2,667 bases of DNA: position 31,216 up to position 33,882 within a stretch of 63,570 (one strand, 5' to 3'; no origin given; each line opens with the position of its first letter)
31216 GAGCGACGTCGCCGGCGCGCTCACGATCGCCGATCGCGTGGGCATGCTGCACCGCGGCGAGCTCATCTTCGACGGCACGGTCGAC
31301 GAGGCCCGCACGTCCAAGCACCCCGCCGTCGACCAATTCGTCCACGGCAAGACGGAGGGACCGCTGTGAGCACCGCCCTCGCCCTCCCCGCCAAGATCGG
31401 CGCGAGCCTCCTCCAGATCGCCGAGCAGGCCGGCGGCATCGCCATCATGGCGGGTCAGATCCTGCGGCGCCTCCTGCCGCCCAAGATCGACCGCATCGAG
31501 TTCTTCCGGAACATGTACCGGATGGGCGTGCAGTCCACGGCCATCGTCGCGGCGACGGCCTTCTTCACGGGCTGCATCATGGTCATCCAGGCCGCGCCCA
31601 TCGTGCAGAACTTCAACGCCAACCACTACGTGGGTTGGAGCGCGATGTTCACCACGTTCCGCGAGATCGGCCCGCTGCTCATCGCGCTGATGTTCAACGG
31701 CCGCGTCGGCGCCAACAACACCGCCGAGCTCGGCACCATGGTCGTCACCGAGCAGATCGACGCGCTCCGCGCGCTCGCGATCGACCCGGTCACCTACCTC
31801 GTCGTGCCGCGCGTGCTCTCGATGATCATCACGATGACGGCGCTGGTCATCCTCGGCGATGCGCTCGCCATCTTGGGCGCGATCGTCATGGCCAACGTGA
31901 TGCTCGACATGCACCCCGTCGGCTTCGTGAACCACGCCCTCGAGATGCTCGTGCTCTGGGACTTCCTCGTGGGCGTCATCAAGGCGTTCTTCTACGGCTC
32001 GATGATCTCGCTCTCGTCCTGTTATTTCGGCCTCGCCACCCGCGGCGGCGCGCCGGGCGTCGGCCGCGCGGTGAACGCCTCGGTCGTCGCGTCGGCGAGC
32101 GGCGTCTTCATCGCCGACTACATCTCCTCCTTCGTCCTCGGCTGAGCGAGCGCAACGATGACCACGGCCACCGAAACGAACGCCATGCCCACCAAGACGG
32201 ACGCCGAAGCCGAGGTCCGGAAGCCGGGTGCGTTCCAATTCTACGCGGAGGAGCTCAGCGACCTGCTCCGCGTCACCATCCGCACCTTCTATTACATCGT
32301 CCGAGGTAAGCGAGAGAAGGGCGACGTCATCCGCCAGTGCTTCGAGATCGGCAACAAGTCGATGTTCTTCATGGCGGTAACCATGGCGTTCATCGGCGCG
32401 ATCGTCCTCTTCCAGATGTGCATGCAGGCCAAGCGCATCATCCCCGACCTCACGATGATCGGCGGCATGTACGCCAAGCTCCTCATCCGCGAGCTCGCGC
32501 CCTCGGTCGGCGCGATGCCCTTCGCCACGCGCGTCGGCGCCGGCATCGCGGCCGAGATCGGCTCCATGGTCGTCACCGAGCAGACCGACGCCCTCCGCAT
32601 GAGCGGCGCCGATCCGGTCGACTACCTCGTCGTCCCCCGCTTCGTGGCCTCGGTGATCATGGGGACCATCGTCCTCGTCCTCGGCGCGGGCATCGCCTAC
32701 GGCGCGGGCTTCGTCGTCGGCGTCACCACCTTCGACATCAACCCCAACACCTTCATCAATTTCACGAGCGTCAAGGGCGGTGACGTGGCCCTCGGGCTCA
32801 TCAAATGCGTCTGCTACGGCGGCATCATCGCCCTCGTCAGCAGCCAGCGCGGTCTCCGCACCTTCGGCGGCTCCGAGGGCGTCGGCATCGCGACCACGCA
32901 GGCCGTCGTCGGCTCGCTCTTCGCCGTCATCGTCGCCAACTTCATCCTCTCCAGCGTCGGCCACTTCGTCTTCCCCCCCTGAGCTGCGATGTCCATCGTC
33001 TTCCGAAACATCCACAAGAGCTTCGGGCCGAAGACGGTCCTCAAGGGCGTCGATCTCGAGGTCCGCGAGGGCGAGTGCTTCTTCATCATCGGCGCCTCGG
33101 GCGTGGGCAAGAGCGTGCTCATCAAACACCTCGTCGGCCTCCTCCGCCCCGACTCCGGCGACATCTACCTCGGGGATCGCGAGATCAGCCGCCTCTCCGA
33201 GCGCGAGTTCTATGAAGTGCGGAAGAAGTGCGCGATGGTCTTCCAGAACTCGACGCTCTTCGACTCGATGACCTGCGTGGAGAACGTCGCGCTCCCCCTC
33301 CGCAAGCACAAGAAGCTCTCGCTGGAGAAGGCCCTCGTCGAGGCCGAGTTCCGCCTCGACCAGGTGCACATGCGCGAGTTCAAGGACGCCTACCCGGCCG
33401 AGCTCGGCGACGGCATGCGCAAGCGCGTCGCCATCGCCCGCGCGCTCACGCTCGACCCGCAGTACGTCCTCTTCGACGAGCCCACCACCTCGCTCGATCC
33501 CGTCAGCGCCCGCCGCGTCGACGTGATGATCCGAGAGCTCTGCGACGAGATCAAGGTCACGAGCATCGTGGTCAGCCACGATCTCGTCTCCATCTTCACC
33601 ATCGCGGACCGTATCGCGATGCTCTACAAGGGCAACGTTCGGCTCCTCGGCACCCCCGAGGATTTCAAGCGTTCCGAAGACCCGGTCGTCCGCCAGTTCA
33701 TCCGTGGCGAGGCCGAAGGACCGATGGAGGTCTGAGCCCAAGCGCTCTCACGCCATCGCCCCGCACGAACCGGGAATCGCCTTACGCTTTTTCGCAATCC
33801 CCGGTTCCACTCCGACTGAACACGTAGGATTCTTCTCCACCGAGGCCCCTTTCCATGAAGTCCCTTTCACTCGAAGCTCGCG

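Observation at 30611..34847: Mirror-duplicated Mla/MCE ABC transporter (ATPase-permease-permease'-ATPase'-MCE) with complementary motif defects predicting one degenerate ATP site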

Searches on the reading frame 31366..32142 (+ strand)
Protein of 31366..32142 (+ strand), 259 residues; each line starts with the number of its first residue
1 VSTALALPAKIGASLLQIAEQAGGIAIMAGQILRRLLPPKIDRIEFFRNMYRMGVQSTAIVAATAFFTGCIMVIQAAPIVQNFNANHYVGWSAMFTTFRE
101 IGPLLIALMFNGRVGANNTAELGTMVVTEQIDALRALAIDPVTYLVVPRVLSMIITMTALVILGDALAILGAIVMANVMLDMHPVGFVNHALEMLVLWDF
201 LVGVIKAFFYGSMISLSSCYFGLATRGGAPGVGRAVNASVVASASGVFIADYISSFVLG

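Call 5: search_protein_families(library=pfam, proteins=[window:31366-32142:+], max_evalue=0.01)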
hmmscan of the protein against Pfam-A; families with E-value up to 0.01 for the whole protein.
window:31366-32142:+ (259 aa): 1 family
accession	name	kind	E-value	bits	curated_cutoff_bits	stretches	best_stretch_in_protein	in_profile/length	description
PF02405.21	MlaE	-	4.8e-66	222.8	22.5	1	46-255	1-210/212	Permease MlaE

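Call 6: search_protein_families(library=ncbifam, proteins=[window:31366-32142:+], max_evalue=0.01)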
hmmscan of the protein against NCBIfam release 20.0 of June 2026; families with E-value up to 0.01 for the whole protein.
window:31366-32142:+ (259 aa): 2 families
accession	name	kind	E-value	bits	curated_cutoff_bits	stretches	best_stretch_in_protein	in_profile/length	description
TIGR00056.1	TIGR00056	subfamily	1.5e-57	195.3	212.2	1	28-258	23-256/260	MlaE family lipid ABC transporter permease subunit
NF033619.1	perm_MlaE_1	exception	1.2e-38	133.2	315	1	10-253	2-246/253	lipid asymmetry maintenance ABC transporter permease subunit MlaE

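Call 23: search_solved_structures(query=window:31366-32142:+, max_evalue=0.001)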
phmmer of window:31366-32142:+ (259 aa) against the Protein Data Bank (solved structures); distinct sequences matched with E-value up to 0.001: 6.
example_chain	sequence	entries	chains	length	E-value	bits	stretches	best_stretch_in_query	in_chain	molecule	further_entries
7ch8_G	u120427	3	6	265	9.7e-26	93.9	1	20-255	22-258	Probable permease of ABC transporter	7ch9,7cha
6xbd_G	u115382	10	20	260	1.3e-20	77.1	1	47-255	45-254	Phospholipid ABC transporter permease protein MlaE | Uncharacterized protein | Lipid asymmetry maintenance ABC transporter permease subunit MlaE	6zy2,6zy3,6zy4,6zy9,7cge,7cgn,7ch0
6ic4_G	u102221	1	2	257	1.7e-20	76.7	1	20-256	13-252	ABC transporter permease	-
6z5u_A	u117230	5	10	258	1.7e-20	76.7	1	20-256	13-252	ABC transporter permease | Intermembrane phospholipid transport system permease protein MlaE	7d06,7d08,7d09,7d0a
8fed_I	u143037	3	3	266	3.9e-17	65.7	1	73-253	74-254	Conserved hypothetical integral membrane protein Yrbe1a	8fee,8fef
8fed_J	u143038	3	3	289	8.3e-17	64.6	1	57-256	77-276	ABC-transporter integral membrane protein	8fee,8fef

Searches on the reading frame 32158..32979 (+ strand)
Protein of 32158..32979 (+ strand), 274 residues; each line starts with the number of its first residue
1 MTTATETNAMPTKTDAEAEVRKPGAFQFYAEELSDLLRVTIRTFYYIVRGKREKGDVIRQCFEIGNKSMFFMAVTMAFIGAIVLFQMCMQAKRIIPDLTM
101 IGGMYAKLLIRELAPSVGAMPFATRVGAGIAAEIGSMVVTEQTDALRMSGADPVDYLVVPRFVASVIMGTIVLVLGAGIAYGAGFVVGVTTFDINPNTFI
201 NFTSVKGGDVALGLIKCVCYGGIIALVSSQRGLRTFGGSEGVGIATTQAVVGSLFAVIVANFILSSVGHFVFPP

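Call 5: search_protein_families(library=pfam, proteins=[window:32158-32979:+], max_evalue=0.01)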
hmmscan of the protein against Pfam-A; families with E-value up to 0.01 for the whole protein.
window:32158-32979:+ (274 aa): 1 family
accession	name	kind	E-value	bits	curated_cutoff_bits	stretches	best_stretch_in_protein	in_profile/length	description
PF02405.21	MlaE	-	1.8e-55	188.3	22.5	1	57-266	1-211/212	Permease MlaE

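Call 6: search_protein_families(library=ncbifam, proteins=[window:32158-32979:+], max_evalue=0.01)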
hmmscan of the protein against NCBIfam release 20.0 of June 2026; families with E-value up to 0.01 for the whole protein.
window:32158-32979:+ (274 aa): 2 families
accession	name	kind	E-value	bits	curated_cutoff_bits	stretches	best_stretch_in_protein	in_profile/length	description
TIGR00056.1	TIGR00056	subfamily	2.4e-47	161.8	212.2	1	42-267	26-255/260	MlaE family lipid ABC transporter permease subunit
NF033619.1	perm_MlaE_1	exception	3.9e-36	125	315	1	41-267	22-250/253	lipid asymmetry maintenance ABC transporter permease subunit MlaE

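Call 22: search_solved_structures(query=window:32158-32979:+, max_evalue=0.001)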
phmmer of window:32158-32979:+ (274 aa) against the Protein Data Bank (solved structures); distinct sequences matched with E-value up to 0.001: 6.
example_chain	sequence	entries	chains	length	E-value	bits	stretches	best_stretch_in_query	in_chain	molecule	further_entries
6xbd_G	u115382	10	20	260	1.2e-21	80.3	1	57-266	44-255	Phospholipid ABC transporter permease protein MlaE | Uncharacterized protein | Lipid asymmetry maintenance ABC transporter permease subunit MlaE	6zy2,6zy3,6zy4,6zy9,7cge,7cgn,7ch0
7ch8_G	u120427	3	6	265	1.7e-21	79.8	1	57-267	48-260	Probable permease of ABC transporter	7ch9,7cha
6z5u_A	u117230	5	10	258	1.7e-20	76.5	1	55-267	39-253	ABC transporter permease | Intermembrane phospholipid transport system permease protein MlaE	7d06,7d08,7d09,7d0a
6ic4_G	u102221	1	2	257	1.8e-20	76.5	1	55-267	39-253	ABC transporter permease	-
8fed_I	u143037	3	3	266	1.8e-16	63.4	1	89-268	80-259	Conserved hypothetical integral membrane protein Yrbe1a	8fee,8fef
8fed_J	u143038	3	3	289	2.8e-10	43.1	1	58-266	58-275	ABC-transporter integral membrane protein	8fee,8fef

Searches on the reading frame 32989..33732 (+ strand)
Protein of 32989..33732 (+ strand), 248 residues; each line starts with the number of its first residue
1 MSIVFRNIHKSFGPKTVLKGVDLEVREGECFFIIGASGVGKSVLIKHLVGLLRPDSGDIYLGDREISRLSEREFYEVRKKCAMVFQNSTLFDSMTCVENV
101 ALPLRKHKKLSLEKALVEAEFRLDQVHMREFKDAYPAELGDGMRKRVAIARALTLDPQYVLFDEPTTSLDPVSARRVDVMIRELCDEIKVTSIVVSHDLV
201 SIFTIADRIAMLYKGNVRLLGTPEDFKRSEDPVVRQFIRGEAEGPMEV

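Call 5: search_protein_families(library=pfam, proteins=[window:32989-33732:+], max_evalue=0.01)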
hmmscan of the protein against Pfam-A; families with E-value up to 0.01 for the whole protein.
window:32989-33732:+ (248 aa): 7 families
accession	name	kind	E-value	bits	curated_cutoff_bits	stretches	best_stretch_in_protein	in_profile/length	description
PF00005.33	ABC_tran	-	2.9e-30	106.1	25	1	18-167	1-137/137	ABC transporter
PF13304.12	AAA_21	-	5.2e-07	30.5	27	1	132-198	231-299/304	AAA domain, putative AbiEii toxin, Type IV TA system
PF13191.12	AAA_16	-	0.0009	20.2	32.6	1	25-53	19-49/167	AAA ATPase domain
PF13555.12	AAA_29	-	0.0029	17.7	27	1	20-56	14-50/61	P-loop containing region of AAA domain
PF03193.22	RsgA_GTPase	-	0.004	17.4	30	1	28-52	106-130/174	RsgA GTPase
PF13401.12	AAA_22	-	0.005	17.6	27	0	28-55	5-32/130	AAA domain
PF01637.24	ATPase_2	-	0.0075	16.5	33.2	0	28-89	20-82/225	ATPase domain predominantly from Archaea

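Call 6: search_protein_families(library=ncbifam, proteins=[window:32989-33732:+], max_evalue=0.01)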
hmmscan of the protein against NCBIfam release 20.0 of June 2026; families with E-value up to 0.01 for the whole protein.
window:32989-33732:+ (248 aa): 192 families (the best 25 are shown)
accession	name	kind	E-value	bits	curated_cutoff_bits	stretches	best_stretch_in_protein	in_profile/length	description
NF008809.0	PRK11831.1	equivalog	3.2e-55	187.3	441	1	5-246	11-252/270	phospholipid ABC transporter ATP-binding protein MlaF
TIGR01186.1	proV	subfamily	3e-52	177.9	326.6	1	13-241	4-233/363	betaine/proline/choline family ABC transporter ATP-binding protein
TIGR00968.1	3a0106s01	subfamily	3.5e-49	167.5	342.75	1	3-238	1-231/237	sulfate ABC transporter ATP-binding protein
NF040933.2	ABC_arch_GlcV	equivalog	2.4e-48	164.8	450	1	2-226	2-229/357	glucose ABC transporter ATP-binding protein GlcV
TIGR03265.1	PhnT2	equivalog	1.2e-47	162.8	457.7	1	4-238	6-235/353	putative 2-aminoethylphosphonate ABC transporter ATP-binding protein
NF008653.0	PRK11650.1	subfamily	1e-46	159.6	432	1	3-238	4-235/357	sn-glycerol-3-phosphate ABC transporter ATP-binding protein UgpC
NF007027.0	PRK09493.1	equivalog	1.9e-45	155.1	379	1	3-234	2-232/240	glutamine ABC transporter ATP-binding protein GlnQ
TIGR02982.1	heterocyst_DevA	subfamily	7.8e-45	153.1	295.8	1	15-217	18-219/220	ABC exporter ATP-binding subunit, DevA family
TIGR04521.1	ECF_ATPase_2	equivalog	7.3e-44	149.9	330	1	15-228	18-234/279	energy-coupling factor transporter ATPase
NF043075.1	MMSYN1_0197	equivalog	1.1e-43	149.5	550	1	3-238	3-233/341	spermidine/putrescine ABC transporter ATP-binding protein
NF008105.0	PRK10851.1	equivalog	2.1e-43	148.4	502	1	1-229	1-227/362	sulfate/thiosulfate ABC transporter ATP-binding protein CysA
TIGR02315.1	ABC_phnC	equivalog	4.2e-43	147.5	266.1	1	3-227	2-234/243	phosphonate ABC transporter ATP-binding protein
NF008428.0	PRK11264.1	equivalog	1.4e-42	145.6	406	1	3-238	4-244/250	L-cystine ABC transporter ATP-binding protein TcyN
NF008338.0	PRK11124.1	equivalog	1.5e-42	145.8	369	1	1-232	1-234/242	arginine ABC transporter ATP-binding protein ArtP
TIGR03005.1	ectoine_ehuA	equivalog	1.8e-42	145.3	345.4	1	4-238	2-247/252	ectoine/hydroxyectoine ABC transporter ATP-binding protein EhuA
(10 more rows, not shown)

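Call 8: search_solved_structures(query=window:32989-33732:+, show_alignments=3, max_evalue=1e-30)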
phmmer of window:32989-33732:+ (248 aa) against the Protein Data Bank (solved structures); distinct sequences matched with E-value up to 1e-30: 81 (the best 60 are shown).
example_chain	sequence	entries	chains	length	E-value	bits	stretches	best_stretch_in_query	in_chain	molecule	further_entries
7d06_B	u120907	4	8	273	2.9e-52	180.8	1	5-247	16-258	ABC transporter ATP-binding protein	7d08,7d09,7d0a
6z5u_K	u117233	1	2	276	3e-52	180.8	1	5-247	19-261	ABC transporter ATP-binding protein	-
8fed_G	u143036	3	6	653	5.9e-49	170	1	6-246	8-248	ABC transporter, ATP-binding protein,Green fluorescent protein chimera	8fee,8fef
7ch8_I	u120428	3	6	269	1e-48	169.2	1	11-246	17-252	Probable ATP-binding component of ABC transporter | Probable ATP-binding component of ABC transporter,P.aeruginosa Mla F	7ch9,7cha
8s7v_K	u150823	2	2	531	2e-46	161.7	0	16-227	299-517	Glycine betaine/carnitine/choline transport ATP-binding protein OpuCA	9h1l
8j5q_D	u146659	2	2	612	3.6e-45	157.6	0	9-225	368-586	Uncharacterized ABC transporter ATP-binding protein Rv1281c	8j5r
8j5s_D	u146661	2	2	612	2.5e-44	154.9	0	9-225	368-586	Uncharacterized ABC transporter ATP-binding protein Rv1281c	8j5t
6xbd_I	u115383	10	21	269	6.9e-44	153.4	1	5-246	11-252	Phospholipid transport system ATP-binding protein MlaF | Organic solvent ABC transporter ATP-binding protein | Toluene tolerance protein Ttg2A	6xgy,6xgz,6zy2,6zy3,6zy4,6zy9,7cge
7cgn_B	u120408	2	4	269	1.8e-43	152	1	5-246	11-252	Phospholipid ABC transporter ATP-binding protein MlaF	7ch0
6ic4_I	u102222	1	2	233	9.3e-43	149.7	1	5-240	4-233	ABC transporter ATP-binding protein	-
4yms_J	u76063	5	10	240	8.9e-42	146.5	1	5-238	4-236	ABC-type polar amino acid transport system, ATPase component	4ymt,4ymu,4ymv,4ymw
4u00_A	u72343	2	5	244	1.2e-41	146.1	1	4-239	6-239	Amino acid ABC transporter, ATP-binding protein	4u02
7ahc_D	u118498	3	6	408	1e-40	143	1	11-237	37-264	ABC-type proline/glycine betaine transport system ATPase component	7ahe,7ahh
1z47_A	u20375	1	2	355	2.4e-40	141.8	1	2-229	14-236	putative ABC-transporter ATP-binding protein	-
7ahd_C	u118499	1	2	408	2.6e-40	141.7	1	11-237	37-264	ABC-type proline/glycine betaine transport system ATPase component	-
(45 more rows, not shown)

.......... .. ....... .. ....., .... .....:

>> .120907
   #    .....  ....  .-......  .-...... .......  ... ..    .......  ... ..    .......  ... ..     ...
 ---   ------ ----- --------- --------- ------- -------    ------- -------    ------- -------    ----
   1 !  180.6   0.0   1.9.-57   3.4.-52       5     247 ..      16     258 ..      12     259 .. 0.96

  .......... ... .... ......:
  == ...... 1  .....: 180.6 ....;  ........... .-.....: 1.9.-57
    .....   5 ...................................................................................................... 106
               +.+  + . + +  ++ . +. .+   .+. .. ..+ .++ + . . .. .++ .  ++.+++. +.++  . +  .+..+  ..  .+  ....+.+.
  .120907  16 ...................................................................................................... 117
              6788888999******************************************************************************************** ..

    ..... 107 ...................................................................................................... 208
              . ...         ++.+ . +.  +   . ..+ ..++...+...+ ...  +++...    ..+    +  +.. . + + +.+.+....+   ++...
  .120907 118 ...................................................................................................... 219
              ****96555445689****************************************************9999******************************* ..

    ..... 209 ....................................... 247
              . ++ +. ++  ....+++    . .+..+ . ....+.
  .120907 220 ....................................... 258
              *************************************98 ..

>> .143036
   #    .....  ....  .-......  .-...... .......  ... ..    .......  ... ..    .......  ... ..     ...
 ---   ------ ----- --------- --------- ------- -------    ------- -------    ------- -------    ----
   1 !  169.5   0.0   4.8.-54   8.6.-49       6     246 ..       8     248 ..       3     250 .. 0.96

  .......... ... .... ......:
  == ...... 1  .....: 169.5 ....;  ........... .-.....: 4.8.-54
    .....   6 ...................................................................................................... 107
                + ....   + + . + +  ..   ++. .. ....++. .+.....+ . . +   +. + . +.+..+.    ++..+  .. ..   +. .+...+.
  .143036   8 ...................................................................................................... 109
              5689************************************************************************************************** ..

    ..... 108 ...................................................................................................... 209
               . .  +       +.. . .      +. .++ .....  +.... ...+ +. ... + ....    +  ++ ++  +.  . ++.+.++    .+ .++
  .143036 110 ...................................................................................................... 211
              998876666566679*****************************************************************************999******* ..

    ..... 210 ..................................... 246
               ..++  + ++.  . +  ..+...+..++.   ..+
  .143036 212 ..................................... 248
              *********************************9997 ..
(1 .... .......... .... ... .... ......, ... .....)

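Call 41: find_homologous_proteins(query=window:32989-33732:+, max_evalue=1e-20)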
Query window:32989-33732:+ (248 aa): 7958 proteins with E <= 1e-20 among 8000 candidates; the best 120 are listed.
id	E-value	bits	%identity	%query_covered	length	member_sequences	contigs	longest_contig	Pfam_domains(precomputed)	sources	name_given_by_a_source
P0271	4.3e-158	542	100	100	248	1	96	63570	PF00005.34,PF13304.13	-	-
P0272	6.2e-149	512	93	100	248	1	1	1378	PF00005.34,PF13304.13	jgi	jgi:phospholipid/cholesterol/gamma-HCH transport system ATP-binding protein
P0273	7.6e-149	512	93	100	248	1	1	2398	PF00005.34,PF13304.13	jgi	jgi:phospholipid/cholesterol/gamma-HCH transport system ATP-binding protein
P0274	8.0e-148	508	92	100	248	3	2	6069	PF00005.34,PF13304.13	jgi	jgi:phospholipid/cholesterol/gamma-HCH transport system ATP-binding protein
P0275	1.1e-147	508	92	100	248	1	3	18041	PF00005.34,PF13304.13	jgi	jgi:phospholipid/cholesterol/gamma-HCH transport system ATP-binding protein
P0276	2.4e-147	507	92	100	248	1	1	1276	PF00005.34,PF13304.13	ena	-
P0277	6.4e-139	479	87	100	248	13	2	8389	PF00005.34,PF13304.13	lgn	-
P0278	9.5e-139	479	88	100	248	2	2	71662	PF00005.34,PF13304.13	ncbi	-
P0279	2.4e-136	471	87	100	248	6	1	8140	PF00005.34,PF13304.13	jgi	jgi:phospholipid/cholesterol/gamma-HCH transport system ATP-binding protein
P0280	1.1e-133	462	83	100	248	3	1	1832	PF00005.34,PF13304.13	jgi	-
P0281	1.7e-133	461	83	100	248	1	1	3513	PF00005.34,PF13304.13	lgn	-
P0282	4.4e-133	460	83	100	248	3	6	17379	PF00005.34,PF13304.13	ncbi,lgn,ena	-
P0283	1.2e-132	459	83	100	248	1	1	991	PF00005.34,PF13304.13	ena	-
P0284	5.0e-130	450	82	100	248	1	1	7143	PF00005.34,PF13304.13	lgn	-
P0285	7.0e-130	450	82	100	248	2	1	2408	PF00005.34,PF13304.13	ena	-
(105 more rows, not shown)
